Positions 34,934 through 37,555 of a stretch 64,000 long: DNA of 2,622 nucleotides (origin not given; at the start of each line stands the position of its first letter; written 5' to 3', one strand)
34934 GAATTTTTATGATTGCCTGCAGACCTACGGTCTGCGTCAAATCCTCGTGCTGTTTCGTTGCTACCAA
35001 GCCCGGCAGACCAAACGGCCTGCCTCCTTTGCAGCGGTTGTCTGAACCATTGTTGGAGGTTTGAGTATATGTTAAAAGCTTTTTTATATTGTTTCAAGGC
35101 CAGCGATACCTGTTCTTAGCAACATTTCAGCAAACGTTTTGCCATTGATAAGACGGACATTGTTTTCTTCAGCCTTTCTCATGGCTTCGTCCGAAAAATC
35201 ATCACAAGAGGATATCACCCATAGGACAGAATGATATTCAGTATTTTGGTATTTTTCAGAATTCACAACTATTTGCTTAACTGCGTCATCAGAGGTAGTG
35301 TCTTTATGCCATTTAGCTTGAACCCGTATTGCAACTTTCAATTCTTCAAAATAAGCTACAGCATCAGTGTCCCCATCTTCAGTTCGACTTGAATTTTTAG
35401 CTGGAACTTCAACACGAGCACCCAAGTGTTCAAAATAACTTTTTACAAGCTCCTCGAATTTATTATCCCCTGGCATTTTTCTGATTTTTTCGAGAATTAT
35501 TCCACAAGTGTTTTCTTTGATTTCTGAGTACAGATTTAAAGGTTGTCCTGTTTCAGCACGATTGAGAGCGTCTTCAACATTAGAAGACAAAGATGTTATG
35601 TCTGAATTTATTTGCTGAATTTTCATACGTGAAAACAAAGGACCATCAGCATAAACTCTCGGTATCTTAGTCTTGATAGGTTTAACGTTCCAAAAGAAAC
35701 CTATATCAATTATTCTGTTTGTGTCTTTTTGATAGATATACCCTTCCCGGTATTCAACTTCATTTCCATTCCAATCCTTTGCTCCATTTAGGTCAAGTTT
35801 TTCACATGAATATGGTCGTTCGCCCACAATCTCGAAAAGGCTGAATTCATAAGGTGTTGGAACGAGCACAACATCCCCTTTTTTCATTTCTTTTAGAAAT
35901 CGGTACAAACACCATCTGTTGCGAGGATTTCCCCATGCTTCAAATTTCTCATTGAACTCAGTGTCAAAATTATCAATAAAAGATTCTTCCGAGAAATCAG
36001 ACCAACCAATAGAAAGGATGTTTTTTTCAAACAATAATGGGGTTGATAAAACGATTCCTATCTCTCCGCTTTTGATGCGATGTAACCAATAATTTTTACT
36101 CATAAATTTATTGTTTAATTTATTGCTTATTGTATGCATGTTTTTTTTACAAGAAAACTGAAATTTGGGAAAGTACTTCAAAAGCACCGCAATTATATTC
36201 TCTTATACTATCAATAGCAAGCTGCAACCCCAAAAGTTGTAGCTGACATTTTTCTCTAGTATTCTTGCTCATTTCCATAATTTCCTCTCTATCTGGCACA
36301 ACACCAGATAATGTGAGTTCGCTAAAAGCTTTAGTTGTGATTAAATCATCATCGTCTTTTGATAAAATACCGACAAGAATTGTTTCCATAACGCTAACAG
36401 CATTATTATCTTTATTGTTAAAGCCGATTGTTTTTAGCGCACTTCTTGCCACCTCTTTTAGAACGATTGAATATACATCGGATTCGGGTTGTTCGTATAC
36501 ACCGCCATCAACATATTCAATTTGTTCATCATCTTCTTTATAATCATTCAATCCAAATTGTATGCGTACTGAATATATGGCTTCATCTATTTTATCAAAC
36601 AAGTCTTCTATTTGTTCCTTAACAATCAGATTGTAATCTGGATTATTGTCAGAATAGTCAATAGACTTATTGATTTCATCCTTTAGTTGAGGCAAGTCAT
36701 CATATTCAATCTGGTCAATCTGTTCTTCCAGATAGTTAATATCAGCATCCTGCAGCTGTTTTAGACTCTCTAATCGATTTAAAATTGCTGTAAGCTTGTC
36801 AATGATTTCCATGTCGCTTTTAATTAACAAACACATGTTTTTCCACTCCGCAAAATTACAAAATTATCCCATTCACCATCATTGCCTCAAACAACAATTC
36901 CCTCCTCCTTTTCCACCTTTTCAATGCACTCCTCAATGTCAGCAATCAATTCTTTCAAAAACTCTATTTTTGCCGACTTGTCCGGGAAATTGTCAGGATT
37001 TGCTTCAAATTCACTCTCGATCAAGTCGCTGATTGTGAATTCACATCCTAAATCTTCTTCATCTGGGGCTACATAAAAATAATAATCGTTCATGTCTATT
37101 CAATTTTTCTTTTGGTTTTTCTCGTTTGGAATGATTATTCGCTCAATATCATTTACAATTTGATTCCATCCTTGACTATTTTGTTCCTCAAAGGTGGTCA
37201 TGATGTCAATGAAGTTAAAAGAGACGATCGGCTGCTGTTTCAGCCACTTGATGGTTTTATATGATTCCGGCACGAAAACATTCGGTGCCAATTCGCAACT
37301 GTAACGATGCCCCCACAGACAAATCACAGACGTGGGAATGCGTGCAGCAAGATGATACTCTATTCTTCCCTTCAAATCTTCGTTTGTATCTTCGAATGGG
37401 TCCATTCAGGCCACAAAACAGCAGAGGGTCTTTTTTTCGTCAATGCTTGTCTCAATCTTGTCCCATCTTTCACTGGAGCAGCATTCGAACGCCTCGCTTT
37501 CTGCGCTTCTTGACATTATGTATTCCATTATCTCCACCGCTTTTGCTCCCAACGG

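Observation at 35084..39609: Minus-strand island operon mixing two nucleases with unknown and extremely acidic proteins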

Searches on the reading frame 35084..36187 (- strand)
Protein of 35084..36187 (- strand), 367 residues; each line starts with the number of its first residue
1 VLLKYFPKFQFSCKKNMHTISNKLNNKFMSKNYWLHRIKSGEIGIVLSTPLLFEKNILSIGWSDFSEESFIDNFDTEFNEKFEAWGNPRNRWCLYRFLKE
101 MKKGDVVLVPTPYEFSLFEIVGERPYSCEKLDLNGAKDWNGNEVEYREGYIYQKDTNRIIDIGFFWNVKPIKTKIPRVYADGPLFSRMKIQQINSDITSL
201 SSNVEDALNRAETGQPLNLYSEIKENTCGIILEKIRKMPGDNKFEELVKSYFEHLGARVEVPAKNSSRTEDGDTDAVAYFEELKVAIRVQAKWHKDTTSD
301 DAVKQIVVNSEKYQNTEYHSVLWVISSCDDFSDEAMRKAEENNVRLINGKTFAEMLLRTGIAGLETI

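Call 3: search_protein_families(library=pfam, proteins=[window:35084-36187:-], max_evalue=0.1)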
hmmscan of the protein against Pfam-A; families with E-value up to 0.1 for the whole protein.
window:35084-36187:- (367 aa): 1 family
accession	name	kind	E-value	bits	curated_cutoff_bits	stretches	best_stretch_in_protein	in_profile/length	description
PF04471.18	Mrr_cat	-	6.7e-14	52.4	21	1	242-356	7-115/115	Restriction endonuclease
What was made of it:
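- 35084..36103 (-): Mrr-family (type IV-like) endonuclease, 339 aa, with an uncharacterised N-terminal ~230-aa domain. It is the variable cargo of slot A. Mrr_cat E 6.7e-14 at residues 242-356 of the 367-aa ORF (call 3).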

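Call 4: search_protein_families(library=padloc, proteins=[window:35084-36187:-], max_evalue=0.1)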
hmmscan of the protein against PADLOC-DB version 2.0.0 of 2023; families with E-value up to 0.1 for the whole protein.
window:35084-36187:- (367 aa): 4 families
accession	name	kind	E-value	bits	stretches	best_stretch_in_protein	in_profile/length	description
PDLC04819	PDC-S02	-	2.4e-17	61.2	2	203-357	159-307/334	-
PDLC04806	PDC-S02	-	2.1e-09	35.1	1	221-358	168-302/324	-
PDLC00631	ZorD1|ZorD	-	3.4e-09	33.1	1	221-360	931-1064/1071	"SWI2/SNF2 helicase, Mrr-like nuclease"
PDLC04816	PDC-S02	-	0.0026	15.3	1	49-109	19-79/299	-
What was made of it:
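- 35084..36103 (-): PADLOC PDC-S02 E 2.4e-17 (call 4).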

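Call 6: search_protein_families(library=ncbifam, proteins=[window:35084-36187:-], max_evalue=0.01)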
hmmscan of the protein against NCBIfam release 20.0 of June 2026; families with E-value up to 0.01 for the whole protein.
window:35084-36187:- (367 aa): 0 families

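Call 46: search_solved_structures(query=window:35087-36139:-, max_evalue=1, show_alignments=2)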
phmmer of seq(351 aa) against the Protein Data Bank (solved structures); distinct sequences matched with E-value up to 1: 2.
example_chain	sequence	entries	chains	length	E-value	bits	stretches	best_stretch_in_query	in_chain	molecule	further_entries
6een_A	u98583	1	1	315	0.29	13.3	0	166-210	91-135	Designer Pentatricopeptide Protein dPPR10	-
6een_B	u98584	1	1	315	0.3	13.2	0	166-210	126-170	Designer Pentatricopeptide Protein dPPR10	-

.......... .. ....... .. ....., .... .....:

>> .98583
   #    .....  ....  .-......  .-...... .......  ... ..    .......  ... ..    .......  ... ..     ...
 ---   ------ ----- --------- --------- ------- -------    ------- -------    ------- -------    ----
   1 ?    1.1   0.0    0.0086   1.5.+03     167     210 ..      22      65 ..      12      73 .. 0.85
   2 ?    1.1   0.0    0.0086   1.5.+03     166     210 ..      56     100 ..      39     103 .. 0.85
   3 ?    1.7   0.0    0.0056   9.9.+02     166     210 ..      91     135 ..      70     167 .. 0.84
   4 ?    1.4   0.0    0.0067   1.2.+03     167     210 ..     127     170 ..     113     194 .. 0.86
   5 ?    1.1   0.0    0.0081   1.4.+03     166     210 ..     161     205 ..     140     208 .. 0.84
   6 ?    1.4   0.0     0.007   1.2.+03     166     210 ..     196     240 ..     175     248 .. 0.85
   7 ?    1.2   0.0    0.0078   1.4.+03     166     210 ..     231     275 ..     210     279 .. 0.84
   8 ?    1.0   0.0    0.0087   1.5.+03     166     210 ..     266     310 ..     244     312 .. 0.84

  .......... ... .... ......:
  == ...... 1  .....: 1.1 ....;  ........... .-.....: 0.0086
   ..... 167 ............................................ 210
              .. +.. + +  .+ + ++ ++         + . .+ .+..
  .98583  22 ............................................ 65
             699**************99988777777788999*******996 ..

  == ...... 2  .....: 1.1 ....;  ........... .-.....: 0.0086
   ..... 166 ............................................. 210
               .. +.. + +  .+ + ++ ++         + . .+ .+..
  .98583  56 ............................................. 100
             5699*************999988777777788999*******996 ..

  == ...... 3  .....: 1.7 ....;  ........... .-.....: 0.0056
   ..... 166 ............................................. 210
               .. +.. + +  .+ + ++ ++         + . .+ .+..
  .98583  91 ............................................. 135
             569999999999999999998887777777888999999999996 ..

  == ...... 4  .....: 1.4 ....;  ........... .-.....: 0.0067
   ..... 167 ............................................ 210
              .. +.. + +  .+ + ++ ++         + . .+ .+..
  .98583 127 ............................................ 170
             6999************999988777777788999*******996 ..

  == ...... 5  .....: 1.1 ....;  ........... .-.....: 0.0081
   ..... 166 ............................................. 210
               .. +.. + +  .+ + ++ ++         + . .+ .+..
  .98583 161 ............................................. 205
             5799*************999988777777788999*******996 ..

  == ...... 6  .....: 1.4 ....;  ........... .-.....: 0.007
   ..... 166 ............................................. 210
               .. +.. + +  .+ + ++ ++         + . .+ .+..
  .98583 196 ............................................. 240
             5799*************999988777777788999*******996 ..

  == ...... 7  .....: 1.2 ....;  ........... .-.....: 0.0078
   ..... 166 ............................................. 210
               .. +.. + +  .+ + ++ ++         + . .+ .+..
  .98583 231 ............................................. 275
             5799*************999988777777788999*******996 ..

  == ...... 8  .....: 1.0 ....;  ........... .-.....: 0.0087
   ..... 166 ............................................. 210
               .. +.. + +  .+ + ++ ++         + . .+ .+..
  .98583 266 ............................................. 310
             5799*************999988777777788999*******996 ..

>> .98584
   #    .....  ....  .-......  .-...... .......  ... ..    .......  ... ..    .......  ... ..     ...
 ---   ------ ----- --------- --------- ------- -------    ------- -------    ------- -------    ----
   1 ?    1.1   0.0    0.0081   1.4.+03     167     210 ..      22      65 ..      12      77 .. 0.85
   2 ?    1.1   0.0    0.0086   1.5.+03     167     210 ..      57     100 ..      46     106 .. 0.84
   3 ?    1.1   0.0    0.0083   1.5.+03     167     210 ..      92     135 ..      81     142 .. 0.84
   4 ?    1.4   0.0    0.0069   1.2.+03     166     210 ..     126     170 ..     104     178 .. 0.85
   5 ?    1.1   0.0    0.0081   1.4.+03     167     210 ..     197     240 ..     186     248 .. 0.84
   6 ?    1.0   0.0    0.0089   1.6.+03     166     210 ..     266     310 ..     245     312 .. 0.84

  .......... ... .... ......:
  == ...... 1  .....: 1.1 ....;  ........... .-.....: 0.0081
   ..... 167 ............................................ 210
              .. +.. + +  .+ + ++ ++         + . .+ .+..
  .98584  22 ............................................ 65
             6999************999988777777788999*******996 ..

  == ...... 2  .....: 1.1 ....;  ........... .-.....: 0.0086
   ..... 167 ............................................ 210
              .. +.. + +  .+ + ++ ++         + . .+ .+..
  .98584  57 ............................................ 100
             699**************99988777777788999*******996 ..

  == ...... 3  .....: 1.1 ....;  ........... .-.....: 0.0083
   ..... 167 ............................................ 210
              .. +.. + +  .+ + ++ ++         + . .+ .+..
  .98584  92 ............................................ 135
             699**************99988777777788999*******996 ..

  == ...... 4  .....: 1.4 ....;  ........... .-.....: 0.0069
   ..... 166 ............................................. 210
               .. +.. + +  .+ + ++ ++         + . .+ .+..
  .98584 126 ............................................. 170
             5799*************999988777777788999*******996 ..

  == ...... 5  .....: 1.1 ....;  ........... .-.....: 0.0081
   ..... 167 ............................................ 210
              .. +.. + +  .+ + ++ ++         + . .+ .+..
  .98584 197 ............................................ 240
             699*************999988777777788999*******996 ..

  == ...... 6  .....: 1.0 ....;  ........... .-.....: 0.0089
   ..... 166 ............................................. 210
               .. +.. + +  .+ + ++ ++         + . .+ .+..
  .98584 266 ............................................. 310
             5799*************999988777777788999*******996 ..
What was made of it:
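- On Type IV (modification-dependent) restriction, Mrr family: No PDB relative by sequence (call 46).
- Tried and rejected: The PDB sequence search returned only spurious PPR hits (call 46).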

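Call 70: search_protein_families(library=phrogs, proteins=[window:35084-36187:-], max_evalue=0.001)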
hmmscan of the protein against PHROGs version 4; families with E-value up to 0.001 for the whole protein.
window:35084-36187:- (367 aa): 2 families
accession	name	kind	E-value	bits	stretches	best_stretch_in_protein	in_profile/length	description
phrog_19856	-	unknown function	0.00017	22.4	1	243-358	75-180/192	-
phrog_10226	-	unknown function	0.00081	19.6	0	24-145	13-130/369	-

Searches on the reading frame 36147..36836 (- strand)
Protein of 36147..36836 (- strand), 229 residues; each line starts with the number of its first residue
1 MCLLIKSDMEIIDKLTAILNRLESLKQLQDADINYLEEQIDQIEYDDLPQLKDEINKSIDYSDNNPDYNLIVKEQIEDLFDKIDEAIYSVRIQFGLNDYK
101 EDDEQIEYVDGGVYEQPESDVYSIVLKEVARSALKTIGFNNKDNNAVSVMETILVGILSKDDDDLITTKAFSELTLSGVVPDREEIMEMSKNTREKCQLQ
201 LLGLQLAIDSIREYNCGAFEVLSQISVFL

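Call 3: search_protein_families(library=pfam, proteins=[window:36147-36836:-], max_evalue=0.1)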
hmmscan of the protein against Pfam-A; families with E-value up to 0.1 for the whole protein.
window:36147-36836:- (229 aa): 0 families

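Call 4: search_protein_families(library=padloc, proteins=[window:36147-36836:-], max_evalue=0.1)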
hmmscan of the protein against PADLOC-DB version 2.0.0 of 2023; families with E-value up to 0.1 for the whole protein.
window:36147-36836:- (229 aa): 0 families

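Call 6: search_protein_families(library=ncbifam, proteins=[window:36147-36836:-], max_evalue=0.01)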
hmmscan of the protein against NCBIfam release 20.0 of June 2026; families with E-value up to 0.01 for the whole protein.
window:36147-36836:- (229 aa): 0 families

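Call 47: find_homologous_proteins(query=window:36147-36836:-)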
Query window:36147-36836:- (229 aa): 16 proteins with E <= 0.001 among 252 candidates.
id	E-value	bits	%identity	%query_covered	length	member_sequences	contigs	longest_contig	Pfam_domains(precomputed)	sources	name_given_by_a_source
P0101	1.4e-137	474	100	100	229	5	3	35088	-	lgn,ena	-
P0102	3.7e-108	378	84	97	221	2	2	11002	-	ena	-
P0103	1.1e-100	354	77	97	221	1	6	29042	-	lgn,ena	-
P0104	4.6e-95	335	75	97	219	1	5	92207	-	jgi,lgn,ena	-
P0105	2.7e-85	303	67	97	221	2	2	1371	-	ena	-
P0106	1.9e-82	294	68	97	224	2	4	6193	-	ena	-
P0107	5.2e-74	266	62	97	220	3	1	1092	-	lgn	-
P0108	6.1e-53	198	49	97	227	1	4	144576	-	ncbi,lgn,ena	-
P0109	4.3e-52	195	48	97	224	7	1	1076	-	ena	-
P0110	5.6e-52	194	50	97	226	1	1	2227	-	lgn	-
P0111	6.5e-52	194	48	97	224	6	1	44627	-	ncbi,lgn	-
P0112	8.1e-52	194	50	97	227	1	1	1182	-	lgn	-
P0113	3.6e-51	192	47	97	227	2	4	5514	-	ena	-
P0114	8.4e-51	191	48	97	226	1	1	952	-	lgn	-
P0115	7.2e-50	188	47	97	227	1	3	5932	-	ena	-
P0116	6.7e-49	184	47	97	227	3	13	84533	-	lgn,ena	-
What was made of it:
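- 36147..36812 (-): ac229: acidic 221-aa protein of unknown family. 16 clusters of 219-229 aa (call 47).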

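Call 48: find_encoding_contigs(protein=P0108, flank=8000, max_places=3)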
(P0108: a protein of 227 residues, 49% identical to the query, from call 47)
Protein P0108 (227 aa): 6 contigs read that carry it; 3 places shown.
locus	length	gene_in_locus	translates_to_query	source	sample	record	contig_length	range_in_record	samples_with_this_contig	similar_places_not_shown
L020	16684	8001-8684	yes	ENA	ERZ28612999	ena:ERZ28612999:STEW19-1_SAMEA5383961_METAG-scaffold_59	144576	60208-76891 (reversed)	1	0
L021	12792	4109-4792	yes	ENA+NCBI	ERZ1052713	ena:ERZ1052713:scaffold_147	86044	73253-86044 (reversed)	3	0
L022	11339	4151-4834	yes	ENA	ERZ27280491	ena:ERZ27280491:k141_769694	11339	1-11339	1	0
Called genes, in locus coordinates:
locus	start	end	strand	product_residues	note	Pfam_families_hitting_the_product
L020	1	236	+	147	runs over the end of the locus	-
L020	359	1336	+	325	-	PF13310:Virulence_RhuM, PF02661:Fic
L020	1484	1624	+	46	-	-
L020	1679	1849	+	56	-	-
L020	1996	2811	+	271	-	PF03747:ADP_ribosyl_GH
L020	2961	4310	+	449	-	PF13173:AAA_14, PF13635:DUF4143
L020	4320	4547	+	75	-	PF03747:ADP_ribosyl_GH (weak)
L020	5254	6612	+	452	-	PF20720:nSTAND3 (weak), PF07728:AAA_5 (weak)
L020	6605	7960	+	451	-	PF10117:McrBC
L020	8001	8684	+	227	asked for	-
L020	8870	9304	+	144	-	-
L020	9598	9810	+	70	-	-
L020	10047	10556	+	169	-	-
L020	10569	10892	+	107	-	-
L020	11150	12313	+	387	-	PF01637:ATPase_2, PF13173:AAA_14 (faint), PF13401:AAA_22 (weak)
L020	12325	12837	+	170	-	PF13091:PLDc_2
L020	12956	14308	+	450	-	PF03796:DnaB_C, PF13481:AAA_25 (faint), PF03796:DnaB_C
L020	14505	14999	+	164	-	PF00929:RNase_T, PF16473:Rv2179c-like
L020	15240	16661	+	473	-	PF02784:Orn_Arg_deC_N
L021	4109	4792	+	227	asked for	-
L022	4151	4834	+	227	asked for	-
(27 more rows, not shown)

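Call 49: find_encoding_contigs(protein=P0104, flank=8000, max_places=3)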
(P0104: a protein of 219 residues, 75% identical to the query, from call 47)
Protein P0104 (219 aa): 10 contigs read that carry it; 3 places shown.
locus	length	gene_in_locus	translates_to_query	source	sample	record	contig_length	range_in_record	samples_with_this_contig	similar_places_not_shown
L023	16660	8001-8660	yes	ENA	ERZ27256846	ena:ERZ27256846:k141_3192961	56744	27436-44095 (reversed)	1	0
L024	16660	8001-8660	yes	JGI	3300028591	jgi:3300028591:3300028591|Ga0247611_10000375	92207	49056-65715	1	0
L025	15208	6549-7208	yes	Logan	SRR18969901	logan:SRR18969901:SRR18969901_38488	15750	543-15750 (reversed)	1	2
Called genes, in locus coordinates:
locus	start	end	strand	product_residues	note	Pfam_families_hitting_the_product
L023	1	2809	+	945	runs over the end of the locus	PF00133:tRNA-synt_1, PF09334:tRNA-synt_1g, PF13603:tRNA-synt_1_2, PF08264:Anticodon_1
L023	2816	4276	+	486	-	PF01943:Polysacc_synt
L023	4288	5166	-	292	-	PF13280:WYL, PF25583:WCX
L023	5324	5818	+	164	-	PF00929:RNase_T, PF16473:Rv2179c-like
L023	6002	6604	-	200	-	PF10543:ORF6N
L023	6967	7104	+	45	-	-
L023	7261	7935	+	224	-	-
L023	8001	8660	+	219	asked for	-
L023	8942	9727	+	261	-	PF04471:Mrr_cat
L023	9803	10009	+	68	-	-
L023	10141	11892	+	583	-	PF03235:GmrSD_N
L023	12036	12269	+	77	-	-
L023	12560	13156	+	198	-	PF01863:YgjP-like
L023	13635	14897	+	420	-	PF01139:RtcB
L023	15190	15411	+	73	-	PF19637:DUF6140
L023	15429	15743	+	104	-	-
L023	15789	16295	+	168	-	-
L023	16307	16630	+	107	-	-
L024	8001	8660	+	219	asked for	-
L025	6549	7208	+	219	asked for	-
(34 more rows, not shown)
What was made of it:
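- On Type IV (modification-dependent) restriction, Mrr family: The orthologue has a weak DUF8426 hit (call 49).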

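Call 50: find_encoding_contigs(protein=P0116, flank=8000, max_places=3)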
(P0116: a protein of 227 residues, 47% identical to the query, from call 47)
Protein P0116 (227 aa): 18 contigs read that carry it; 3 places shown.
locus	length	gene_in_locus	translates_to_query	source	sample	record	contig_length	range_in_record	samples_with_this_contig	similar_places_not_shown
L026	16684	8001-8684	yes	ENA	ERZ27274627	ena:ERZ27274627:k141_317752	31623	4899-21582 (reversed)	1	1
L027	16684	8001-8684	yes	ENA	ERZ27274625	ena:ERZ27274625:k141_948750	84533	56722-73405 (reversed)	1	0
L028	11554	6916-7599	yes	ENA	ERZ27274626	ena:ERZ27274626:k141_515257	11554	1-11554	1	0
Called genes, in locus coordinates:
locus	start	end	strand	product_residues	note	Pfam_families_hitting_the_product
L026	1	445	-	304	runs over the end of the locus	PF13280:WYL, PF25583:WCX (weak)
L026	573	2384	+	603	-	PF00004:AAA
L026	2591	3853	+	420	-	PF01139:RtcB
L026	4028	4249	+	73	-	PF19637:DUF6140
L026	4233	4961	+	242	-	-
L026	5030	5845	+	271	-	PF03747:ADP_ribosyl_GH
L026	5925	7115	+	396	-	PF14281:PDDEXK_4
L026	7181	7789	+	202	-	-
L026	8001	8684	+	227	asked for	-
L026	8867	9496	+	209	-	-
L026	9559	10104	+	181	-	-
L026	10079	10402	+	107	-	-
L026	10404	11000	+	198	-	PF13091:PLDc_2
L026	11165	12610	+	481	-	PF01797:Y1_Tnp, PF02661:Fic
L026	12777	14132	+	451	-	PF03796:DnaB_C, PF13481:AAA_25 (weak), PF03796:DnaB_C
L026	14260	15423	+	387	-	PF01637:ATPase_2 (weak)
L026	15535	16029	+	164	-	PF00929:RNase_T, PF16473:Rv2179c-like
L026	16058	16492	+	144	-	-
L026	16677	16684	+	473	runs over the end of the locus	PF02784:Orn_Arg_deC_N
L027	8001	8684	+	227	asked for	-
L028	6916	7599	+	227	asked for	-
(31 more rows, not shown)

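Call 70: search_protein_families(library=phrogs, proteins=[window:36147-36836:-], max_evalue=0.001)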
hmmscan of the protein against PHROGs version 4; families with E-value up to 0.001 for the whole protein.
window:36147-36836:- (229 aa): 0 families

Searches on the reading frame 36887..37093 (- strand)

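Call 3: search_protein_families(library=pfam, proteins=[window:36887-37093:-], max_evalue=0.1)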
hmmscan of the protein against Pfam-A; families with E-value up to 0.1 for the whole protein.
window:36887-37093:- (68 aa): 1 family
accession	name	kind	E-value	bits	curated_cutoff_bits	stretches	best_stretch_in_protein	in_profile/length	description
PF10243.14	MIP-T3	-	0.086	13.3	23.4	1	30-57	53-80/113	Microtubule-binding protein MIP-T3 CH-like domain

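Call 4: search_protein_families(library=padloc, proteins=[window:36887-37093:-], max_evalue=0.1)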
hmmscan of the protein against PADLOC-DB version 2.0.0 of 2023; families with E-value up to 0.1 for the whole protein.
window:36887-37093:- (68 aa): 0 families

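Call 6: search_protein_families(library=ncbifam, proteins=[window:36887-37093:-], max_evalue=0.01)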
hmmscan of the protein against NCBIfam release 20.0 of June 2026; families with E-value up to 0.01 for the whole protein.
window:36887-37093:- (68 aa): 0 families

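Call 70: search_protein_families(library=phrogs, proteins=[window:36887-37093:-], max_evalue=0.001)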
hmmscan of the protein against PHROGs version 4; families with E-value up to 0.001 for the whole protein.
window:36887-37093:- (68 aa): 0 families

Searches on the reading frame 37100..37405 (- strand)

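Call 3: search_protein_families(library=pfam, proteins=[window:37100-37405:-], max_evalue=0.1)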
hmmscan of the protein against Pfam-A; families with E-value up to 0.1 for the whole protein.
window:37100-37405:- (101 aa): 0 families

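Call 4: search_protein_families(library=padloc, proteins=[window:37100-37405:-], max_evalue=0.1)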
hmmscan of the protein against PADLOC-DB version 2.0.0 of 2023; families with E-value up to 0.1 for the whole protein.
window:37100-37405:- (101 aa): 1 family
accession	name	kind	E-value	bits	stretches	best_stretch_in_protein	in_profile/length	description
PDLC04445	PDC-M13C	-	0.014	13.6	1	43-94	9-65/70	-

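Call 6: search_protein_families(library=ncbifam, proteins=[window:37100-37405:-], max_evalue=0.01)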
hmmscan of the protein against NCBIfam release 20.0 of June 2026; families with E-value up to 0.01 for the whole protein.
window:37100-37405:- (101 aa): 0 families

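Call 70: search_protein_families(library=phrogs, proteins=[window:37100-37405:-], max_evalue=0.001)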
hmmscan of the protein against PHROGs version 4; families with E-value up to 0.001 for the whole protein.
window:37100-37405:- (101 aa): 0 families
